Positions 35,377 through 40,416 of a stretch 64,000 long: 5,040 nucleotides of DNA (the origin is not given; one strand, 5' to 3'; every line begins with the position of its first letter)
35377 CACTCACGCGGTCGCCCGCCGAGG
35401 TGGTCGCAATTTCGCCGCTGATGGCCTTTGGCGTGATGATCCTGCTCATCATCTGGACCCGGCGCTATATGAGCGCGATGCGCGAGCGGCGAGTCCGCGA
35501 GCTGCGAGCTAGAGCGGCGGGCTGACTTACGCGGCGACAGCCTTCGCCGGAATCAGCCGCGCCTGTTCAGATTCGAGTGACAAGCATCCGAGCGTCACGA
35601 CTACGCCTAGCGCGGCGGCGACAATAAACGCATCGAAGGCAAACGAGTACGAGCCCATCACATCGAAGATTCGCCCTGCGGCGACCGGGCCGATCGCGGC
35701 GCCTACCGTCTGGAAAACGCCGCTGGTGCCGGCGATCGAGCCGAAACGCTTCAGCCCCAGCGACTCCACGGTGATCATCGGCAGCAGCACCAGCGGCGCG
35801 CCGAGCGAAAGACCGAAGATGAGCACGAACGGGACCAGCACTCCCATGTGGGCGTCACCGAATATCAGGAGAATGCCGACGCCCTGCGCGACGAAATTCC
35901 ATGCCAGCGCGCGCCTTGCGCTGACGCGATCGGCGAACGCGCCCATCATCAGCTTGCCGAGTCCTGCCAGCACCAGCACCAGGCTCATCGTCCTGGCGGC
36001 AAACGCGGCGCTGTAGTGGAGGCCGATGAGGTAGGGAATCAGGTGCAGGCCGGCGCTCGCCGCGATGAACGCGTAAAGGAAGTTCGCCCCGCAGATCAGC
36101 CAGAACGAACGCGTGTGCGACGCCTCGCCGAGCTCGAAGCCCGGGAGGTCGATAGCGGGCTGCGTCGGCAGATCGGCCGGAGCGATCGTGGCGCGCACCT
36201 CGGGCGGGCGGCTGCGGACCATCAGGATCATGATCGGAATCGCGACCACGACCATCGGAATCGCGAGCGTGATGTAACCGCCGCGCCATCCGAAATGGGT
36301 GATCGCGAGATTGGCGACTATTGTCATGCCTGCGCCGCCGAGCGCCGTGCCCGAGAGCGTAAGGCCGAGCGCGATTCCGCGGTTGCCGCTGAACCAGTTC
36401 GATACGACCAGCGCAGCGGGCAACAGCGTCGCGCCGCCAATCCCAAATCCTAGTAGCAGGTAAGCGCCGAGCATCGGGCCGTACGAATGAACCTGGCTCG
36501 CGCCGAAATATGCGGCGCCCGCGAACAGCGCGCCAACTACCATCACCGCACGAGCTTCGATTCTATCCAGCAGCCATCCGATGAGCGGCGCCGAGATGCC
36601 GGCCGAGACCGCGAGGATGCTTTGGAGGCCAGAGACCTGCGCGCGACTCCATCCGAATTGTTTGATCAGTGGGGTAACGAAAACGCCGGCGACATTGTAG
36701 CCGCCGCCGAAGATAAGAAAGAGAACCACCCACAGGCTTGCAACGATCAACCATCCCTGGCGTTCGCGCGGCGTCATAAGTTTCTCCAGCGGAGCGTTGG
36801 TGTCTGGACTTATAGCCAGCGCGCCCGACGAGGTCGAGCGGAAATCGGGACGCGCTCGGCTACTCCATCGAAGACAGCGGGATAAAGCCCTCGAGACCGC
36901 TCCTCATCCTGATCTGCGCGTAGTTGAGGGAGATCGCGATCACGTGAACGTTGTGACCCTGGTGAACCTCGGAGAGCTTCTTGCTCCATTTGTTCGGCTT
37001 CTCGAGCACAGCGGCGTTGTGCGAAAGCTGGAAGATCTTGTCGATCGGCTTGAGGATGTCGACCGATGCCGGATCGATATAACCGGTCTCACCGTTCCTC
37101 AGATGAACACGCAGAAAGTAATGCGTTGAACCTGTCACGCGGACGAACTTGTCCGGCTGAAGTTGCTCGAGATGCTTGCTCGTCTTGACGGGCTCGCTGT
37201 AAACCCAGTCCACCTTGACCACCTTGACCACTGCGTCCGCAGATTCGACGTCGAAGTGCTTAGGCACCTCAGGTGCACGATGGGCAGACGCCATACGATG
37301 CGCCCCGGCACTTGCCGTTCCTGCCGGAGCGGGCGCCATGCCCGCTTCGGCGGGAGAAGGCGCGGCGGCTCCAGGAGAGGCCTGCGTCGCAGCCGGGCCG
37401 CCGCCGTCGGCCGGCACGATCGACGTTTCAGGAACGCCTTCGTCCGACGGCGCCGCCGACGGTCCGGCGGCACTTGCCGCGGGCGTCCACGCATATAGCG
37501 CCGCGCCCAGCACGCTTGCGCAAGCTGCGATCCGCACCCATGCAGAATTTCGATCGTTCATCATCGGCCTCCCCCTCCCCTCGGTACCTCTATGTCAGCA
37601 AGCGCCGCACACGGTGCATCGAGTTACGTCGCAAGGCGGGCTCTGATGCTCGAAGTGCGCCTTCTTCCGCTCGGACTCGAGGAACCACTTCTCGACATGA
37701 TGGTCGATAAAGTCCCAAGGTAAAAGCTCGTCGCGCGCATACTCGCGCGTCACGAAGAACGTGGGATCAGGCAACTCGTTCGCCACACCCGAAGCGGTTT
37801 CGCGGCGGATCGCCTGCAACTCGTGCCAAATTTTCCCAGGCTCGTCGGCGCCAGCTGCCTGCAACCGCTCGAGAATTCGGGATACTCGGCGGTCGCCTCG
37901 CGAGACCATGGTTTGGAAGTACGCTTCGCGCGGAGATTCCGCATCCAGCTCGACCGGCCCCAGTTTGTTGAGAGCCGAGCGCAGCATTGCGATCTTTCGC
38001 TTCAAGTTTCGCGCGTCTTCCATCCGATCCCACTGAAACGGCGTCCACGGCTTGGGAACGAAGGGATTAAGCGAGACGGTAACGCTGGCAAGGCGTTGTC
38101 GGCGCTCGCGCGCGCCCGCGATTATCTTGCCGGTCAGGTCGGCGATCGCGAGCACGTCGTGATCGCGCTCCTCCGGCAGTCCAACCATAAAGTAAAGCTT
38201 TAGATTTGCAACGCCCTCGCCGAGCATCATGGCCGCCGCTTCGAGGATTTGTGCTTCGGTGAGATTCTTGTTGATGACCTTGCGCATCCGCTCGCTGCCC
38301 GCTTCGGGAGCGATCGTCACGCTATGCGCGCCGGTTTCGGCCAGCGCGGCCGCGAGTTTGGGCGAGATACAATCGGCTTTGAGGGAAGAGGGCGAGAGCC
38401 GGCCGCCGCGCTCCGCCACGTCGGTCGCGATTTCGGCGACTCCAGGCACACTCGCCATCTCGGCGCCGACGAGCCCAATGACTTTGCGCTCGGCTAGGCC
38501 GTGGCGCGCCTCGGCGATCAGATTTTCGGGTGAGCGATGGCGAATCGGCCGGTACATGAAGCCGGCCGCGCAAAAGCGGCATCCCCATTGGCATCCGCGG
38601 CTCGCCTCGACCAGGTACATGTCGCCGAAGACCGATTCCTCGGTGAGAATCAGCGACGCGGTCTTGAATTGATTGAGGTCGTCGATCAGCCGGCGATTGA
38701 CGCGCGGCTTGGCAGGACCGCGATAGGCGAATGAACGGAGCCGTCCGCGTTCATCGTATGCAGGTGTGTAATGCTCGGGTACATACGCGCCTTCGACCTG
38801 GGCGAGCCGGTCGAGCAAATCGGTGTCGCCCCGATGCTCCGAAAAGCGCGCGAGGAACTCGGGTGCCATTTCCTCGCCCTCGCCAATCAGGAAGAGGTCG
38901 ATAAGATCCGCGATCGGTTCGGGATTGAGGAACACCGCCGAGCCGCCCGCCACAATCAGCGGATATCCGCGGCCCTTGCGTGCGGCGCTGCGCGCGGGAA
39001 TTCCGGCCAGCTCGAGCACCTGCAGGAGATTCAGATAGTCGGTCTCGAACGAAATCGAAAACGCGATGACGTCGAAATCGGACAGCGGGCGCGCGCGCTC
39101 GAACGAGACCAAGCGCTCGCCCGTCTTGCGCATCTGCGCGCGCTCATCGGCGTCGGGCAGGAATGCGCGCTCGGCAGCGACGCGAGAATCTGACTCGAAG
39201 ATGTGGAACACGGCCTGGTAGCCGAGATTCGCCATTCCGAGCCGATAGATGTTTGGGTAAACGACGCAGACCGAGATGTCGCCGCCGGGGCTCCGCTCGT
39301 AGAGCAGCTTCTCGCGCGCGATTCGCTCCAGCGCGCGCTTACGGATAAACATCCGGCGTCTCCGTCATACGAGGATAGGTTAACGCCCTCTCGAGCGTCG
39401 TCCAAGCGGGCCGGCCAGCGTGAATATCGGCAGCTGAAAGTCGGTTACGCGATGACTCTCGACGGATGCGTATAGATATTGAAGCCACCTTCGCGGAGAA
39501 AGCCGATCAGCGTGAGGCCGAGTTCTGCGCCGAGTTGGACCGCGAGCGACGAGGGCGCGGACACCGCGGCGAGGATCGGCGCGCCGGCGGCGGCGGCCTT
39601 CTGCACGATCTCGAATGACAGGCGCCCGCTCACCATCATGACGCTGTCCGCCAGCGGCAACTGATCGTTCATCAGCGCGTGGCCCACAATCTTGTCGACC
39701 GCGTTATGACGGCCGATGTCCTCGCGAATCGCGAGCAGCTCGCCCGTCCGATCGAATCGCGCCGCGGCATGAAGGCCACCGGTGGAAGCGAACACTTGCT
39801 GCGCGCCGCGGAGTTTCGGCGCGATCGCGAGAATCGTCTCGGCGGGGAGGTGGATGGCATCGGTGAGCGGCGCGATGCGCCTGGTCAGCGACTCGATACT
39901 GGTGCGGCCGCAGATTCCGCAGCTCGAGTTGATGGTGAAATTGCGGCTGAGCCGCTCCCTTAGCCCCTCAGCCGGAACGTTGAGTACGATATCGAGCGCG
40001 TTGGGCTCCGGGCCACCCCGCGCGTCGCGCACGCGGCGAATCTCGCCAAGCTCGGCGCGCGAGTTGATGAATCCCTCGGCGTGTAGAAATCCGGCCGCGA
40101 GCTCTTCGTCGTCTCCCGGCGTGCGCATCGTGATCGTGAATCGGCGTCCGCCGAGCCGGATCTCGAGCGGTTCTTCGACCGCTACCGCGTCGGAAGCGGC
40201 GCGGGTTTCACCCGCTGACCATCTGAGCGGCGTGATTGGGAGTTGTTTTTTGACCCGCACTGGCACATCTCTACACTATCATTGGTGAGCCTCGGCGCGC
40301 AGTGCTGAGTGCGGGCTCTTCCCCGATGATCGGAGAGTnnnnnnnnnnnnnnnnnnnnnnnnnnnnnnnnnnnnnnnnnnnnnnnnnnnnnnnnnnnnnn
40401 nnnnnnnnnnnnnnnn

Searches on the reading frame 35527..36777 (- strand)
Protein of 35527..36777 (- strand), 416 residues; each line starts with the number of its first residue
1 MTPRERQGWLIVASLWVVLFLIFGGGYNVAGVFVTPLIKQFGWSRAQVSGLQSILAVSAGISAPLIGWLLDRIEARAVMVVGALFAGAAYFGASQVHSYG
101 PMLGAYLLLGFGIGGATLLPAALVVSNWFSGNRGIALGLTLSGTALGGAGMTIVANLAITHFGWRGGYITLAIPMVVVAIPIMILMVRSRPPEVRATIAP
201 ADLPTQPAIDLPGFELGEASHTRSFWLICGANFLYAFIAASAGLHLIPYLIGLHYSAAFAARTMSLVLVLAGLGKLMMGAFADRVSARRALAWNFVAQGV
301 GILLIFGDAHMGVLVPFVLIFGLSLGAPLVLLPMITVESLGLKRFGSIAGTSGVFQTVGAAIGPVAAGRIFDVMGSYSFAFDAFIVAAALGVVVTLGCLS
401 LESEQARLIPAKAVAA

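Call 45: search_protein_families(library=pfam, proteins=[window:35527-36777:-], max_evalue=1e-8)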
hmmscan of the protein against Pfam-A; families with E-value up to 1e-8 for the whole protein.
window:35527-36777:- (416 aa): 1 family
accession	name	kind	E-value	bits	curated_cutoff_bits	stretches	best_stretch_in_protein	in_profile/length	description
PF07690.21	MFS_1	-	1.4e-31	110.1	33.4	1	15-268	1-248/347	Major Facilitator Superfamily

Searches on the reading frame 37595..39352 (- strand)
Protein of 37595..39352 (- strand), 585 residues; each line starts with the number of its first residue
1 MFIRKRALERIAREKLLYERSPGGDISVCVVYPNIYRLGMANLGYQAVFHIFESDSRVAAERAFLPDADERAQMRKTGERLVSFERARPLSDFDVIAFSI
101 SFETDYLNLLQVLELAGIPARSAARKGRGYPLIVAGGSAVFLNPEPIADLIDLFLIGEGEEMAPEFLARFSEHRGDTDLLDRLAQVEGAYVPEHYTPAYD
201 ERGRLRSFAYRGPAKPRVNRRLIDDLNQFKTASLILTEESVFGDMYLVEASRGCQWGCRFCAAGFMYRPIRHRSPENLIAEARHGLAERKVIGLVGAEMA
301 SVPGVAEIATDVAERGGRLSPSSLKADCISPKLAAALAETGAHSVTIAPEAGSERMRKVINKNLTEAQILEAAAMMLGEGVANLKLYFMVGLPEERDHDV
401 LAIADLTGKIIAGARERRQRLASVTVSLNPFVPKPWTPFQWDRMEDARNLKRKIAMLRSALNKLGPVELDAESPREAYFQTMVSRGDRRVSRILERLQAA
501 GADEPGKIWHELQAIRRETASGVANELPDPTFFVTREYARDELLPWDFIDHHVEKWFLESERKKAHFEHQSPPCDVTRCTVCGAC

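Call 45: search_protein_families(library=pfam, proteins=[window:37595-39352:-], max_evalue=1e-8)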
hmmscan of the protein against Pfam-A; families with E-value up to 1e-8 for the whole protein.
window:37595-39352:- (585 aa): 2 families
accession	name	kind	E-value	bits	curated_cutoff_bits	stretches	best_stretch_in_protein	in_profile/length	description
PF19864.5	Radical_SAM_N2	-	4.1e-46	156.6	29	1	44-192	1-151/151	Radical SAM proteins, N-terminal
PF04055.27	Radical_SAM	-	5.5e-20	72.6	29.5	1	249-406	2-165/166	Radical SAM superfamily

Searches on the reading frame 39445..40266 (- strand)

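Call 45: search_protein_families(library=pfam, proteins=[window:39445-40266:-], max_evalue=1e-8)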
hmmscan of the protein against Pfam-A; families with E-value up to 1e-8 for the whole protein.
window:39445-40266:- (273 aa): 1 family
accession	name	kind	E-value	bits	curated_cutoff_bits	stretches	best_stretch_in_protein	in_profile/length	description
PF02634.21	FdhD-NarQ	-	1.5e-71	241.3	27.2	1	29-271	1-236/237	FdhD/NarQ family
